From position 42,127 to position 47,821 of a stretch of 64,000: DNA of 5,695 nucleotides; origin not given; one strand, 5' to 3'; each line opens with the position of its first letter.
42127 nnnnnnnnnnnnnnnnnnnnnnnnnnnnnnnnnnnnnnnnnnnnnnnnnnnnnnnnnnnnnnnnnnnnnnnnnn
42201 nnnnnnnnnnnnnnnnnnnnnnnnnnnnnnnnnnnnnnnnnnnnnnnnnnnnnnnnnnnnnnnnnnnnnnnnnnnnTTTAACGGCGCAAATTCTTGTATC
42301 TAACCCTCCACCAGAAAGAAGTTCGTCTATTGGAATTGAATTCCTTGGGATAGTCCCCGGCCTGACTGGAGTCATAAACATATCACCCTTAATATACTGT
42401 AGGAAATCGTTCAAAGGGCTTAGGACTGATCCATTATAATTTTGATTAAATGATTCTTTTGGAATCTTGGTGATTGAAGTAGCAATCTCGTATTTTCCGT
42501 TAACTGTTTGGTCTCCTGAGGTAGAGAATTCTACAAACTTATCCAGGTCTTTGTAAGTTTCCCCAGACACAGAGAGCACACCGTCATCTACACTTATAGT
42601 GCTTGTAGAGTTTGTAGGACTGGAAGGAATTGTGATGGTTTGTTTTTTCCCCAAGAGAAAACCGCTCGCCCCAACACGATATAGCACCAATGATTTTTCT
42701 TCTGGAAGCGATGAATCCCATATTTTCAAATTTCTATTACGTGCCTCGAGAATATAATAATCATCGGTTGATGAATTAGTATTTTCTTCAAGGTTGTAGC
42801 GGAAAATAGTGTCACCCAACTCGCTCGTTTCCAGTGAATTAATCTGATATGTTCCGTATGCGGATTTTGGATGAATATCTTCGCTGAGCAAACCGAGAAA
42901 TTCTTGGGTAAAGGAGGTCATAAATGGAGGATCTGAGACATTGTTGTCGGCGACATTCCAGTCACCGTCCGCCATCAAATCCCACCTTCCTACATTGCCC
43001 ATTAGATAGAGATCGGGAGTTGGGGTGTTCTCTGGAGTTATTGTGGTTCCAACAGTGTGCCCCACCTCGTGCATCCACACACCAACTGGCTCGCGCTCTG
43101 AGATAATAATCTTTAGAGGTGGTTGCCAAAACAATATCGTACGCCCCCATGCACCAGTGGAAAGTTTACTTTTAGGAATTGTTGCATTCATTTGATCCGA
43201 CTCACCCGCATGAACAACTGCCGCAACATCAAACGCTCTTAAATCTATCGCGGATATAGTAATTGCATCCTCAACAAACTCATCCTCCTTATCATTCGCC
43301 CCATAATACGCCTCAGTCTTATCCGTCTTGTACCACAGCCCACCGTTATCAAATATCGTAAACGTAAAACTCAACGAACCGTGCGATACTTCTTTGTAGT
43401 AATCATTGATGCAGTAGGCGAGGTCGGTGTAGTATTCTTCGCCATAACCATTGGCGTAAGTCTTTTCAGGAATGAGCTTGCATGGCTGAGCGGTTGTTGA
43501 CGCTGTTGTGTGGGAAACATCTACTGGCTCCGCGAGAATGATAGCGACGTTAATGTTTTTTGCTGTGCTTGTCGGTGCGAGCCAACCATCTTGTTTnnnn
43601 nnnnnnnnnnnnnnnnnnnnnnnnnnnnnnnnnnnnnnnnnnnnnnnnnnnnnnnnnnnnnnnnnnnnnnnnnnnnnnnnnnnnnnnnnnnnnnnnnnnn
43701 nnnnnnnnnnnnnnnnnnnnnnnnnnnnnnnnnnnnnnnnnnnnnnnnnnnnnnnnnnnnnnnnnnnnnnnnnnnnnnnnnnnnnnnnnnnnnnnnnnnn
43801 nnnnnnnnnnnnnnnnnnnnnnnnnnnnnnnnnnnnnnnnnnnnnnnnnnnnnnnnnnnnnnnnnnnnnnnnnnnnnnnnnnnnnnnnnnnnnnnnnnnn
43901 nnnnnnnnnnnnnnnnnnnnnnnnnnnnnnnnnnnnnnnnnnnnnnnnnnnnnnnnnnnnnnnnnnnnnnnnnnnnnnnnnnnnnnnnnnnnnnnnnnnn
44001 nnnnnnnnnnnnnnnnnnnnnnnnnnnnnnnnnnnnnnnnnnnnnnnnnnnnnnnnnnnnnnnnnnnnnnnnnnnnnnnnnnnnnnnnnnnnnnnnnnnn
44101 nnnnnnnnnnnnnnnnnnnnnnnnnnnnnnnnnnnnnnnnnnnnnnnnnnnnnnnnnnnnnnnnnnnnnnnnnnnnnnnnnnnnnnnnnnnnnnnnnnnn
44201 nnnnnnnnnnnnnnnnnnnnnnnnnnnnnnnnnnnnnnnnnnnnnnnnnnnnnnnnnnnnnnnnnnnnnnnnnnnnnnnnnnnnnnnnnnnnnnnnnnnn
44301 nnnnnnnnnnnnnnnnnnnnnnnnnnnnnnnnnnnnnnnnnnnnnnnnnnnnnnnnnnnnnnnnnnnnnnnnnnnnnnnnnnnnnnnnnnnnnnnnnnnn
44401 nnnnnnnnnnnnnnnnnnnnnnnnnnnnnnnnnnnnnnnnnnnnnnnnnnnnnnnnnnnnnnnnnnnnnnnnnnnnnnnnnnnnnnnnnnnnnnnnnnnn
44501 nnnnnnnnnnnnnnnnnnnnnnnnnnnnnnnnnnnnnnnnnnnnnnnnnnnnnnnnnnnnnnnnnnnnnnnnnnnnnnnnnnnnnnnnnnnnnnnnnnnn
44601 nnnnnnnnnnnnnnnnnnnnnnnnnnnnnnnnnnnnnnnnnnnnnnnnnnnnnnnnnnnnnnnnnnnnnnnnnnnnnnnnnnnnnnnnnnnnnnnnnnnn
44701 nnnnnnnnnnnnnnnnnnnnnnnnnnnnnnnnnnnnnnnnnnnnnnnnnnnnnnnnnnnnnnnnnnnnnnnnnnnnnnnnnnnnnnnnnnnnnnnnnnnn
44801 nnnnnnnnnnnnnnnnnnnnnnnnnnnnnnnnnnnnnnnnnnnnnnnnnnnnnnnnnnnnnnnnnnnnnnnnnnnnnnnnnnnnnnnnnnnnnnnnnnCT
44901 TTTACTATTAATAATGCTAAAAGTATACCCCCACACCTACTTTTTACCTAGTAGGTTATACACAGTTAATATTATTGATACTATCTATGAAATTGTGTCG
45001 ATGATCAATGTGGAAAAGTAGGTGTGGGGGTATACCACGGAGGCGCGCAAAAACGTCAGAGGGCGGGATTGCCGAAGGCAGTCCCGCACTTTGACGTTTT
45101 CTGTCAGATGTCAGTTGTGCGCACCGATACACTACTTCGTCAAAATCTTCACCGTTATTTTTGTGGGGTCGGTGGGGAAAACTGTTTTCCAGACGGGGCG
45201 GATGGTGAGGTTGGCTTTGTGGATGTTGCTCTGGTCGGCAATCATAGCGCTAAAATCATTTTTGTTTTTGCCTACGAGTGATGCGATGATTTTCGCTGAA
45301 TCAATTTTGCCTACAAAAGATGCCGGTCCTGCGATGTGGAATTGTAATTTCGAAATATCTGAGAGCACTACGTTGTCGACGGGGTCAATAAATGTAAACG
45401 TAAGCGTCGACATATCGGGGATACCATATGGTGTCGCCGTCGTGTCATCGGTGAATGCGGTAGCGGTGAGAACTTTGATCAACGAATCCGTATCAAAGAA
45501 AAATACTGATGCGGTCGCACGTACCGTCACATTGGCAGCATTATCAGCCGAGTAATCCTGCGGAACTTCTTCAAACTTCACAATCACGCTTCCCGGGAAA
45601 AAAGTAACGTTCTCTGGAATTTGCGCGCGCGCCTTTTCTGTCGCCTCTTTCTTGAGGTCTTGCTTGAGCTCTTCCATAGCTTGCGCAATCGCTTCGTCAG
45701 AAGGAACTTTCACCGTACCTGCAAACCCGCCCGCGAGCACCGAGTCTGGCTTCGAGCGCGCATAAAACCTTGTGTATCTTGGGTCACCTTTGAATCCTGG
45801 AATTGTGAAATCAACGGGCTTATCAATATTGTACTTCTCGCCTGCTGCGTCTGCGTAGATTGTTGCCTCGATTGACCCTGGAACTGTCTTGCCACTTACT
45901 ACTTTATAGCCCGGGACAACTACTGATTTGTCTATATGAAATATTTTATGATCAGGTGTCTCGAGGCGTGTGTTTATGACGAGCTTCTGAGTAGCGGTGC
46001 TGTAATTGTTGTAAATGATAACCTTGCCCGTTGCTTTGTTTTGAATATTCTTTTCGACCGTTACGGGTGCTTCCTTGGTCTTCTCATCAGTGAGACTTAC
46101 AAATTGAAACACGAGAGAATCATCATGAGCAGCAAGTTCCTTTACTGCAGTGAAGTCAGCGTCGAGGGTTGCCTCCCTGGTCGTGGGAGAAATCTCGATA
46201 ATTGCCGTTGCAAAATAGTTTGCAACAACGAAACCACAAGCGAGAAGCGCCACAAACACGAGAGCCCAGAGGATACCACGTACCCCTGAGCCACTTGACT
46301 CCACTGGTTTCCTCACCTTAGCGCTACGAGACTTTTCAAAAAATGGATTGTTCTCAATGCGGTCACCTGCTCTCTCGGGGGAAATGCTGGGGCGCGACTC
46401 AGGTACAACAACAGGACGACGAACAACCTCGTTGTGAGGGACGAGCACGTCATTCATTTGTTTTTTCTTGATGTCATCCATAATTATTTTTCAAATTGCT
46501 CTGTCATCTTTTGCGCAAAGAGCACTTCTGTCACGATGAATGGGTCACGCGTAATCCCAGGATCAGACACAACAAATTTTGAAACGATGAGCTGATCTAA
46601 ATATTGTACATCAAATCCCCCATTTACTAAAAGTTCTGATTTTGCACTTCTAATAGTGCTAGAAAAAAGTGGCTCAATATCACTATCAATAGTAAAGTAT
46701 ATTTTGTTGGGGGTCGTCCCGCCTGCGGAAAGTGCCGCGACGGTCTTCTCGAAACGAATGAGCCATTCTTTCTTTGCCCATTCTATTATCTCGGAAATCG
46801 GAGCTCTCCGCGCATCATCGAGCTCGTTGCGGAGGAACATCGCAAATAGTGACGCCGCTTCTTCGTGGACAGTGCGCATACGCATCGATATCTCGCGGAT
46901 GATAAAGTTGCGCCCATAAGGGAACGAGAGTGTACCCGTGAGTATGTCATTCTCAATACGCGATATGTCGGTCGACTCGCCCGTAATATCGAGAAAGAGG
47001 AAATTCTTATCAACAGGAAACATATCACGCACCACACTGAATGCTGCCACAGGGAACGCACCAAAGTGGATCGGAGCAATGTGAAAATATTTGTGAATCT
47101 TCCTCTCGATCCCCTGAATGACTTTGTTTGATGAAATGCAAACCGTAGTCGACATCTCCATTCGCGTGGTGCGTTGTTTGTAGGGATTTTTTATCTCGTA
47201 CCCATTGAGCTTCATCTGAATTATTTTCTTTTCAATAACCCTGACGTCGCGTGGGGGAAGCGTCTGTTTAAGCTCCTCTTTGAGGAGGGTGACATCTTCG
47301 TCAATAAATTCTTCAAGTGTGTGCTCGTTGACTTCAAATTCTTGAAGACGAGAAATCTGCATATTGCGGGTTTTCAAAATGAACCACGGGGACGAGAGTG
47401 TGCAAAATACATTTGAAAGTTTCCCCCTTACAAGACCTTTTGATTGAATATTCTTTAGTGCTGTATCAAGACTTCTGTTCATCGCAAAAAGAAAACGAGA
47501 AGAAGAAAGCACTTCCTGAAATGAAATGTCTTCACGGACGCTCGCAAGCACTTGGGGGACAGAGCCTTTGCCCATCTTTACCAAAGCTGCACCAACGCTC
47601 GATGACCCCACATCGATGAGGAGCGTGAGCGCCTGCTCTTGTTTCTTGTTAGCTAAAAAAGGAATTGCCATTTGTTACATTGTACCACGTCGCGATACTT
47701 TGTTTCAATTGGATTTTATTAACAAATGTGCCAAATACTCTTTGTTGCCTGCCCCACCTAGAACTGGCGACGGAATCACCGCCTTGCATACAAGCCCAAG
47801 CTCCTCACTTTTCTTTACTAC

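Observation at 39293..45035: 1565-aa beta-helix / HEXXH surface protein operon with two paralogous 4-TM proteins and an upstream 22-bp inverted repeat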

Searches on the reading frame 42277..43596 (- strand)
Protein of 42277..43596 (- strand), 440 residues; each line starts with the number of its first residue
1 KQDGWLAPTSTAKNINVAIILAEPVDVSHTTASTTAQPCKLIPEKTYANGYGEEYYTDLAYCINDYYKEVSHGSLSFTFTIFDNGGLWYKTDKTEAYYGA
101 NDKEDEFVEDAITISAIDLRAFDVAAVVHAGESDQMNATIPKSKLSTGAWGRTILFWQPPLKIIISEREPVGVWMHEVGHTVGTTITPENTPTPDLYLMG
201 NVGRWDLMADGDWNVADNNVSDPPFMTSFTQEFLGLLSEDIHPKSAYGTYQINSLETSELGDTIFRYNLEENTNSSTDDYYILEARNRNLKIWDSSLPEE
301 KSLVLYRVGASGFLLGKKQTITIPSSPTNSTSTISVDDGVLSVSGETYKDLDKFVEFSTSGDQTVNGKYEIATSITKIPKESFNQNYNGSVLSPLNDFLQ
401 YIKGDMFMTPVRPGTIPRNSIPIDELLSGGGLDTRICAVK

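Call 72: search_solved_structures(query=A4, max_evalue=1, show_alignments=2)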
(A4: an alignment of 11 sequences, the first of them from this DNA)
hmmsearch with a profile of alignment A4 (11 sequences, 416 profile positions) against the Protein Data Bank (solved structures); distinct sequences matched with E-value up to 1: 7.
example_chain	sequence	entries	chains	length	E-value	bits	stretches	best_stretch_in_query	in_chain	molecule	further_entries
4yu5_A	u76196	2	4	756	5.5e-06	28.9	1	162-230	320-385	Immune inhibitor A, metalloprotease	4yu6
9h9v_B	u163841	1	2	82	0.72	12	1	220-269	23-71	Babybass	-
9h9v_F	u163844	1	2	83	0.74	12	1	220-269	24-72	Babybass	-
9h9v_C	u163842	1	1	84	0.76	12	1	220-269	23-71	Babybass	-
9h9v_G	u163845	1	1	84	0.77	12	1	220-269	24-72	Babybass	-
9h9v_D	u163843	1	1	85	0.78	11.9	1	220-269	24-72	Babybass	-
9h9v_A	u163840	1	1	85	0.78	11.9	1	220-269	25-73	Babybass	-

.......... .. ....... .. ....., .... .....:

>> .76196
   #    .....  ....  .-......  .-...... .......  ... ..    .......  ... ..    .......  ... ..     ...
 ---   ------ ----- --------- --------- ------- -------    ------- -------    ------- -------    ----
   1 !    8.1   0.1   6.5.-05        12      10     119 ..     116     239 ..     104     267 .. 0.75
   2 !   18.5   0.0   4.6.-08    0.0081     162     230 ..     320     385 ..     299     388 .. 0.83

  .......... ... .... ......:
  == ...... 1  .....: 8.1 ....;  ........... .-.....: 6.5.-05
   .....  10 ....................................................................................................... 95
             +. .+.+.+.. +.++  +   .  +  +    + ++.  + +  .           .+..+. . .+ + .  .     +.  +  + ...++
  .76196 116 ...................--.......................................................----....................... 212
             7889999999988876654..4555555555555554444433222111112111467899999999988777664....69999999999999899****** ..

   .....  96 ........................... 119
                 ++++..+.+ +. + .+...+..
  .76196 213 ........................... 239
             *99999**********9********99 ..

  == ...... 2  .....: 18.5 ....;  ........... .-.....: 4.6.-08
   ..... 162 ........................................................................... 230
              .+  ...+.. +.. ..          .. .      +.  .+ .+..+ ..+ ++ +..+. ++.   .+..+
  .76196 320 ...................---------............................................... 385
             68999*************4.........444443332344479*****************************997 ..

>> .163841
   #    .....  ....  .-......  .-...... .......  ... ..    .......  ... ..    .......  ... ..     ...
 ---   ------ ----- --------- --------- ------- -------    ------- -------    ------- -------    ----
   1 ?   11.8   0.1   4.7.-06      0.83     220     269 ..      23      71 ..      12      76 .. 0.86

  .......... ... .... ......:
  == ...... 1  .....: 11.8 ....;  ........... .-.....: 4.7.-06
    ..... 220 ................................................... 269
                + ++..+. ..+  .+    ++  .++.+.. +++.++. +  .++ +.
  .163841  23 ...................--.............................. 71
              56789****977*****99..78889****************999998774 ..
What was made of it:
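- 42733..43410 (-): Divergent M6/InhA-like zinc metalloprotease domain (residues 497-722). HEVGH is at 43057-43071; the putative third ligand is D629 in PDLY. The family profile hits InhA PDB 4yu5 at E = 5.5e-6 (call 72).
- Closest known: Immune inhibitor A. Same: The profile match to 4yu5 has E = 5.5e-6 (call 72).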

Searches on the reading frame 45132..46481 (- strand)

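Call 6: search_protein_families(library=pfam, proteins=[window:45132-46481:-], max_evalue=0.1)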
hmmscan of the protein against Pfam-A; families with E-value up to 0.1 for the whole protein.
window:45132-46481:- (449 aa): 1 family
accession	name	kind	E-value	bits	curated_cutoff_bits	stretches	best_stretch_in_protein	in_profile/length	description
PF22148.1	Fervidolysin_NPro-like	-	0.024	15.4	21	0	282-316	3-35/81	Fervidolysin N-terminal prodomain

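Call 23: search_protein_families(library=ncbifam, proteins=[window:45132-46481:-], max_evalue=0.1)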
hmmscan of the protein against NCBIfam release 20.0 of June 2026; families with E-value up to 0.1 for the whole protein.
window:45132-46481:- (449 aa): 0 families

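Call 89: search_protein_families(library=pfam, proteins=[window:45132-46481:-], max_evalue=1)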
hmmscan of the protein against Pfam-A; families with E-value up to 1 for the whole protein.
window:45132-46481:- (449 aa): 4 families
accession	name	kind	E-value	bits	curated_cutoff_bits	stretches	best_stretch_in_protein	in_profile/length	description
PF22148.1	Fervidolysin_NPro-like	-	0.024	15.4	21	1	282-316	3-35/81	Fervidolysin N-terminal prodomain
PF18565.7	Glyco_hydro2_C5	-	0.14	12.5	32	1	355-391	15-51/103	Glycoside hydrolase family 2 C-terminal domain 5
PF21110.3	GlxA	-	0.17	13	27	1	149-234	1-94/105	GlxA beta barrel domain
PF23528.1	Microp_apicomplexa_15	-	0.23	12.1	27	1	243-291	4-53/69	Apicomplexa microprotein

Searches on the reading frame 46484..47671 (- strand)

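Call 89: search_protein_families(library=pfam, proteins=[window:46484-47671:-], max_evalue=1)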
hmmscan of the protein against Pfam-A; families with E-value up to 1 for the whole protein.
window:46484-47671:- (395 aa): 4 families
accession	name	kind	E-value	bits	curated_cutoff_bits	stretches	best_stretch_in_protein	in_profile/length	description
PF02541.22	Ppx-GppA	-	0.0069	16.3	27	1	212-290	103-179/285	Ppx/GppA phosphatase family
PF14450.12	FtsA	-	0.04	14.7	31.8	1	227-276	3-52/127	Cell division protein FtsA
PF08533.16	Glyco_hydro_42C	-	0.1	12.8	21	0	57-70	11-24/58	Beta-galactosidase C-terminal domain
PF13015.12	PRKCSH_1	-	0.16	12.1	23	1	120-165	12-58/154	Glucosidase II beta subunit-like protein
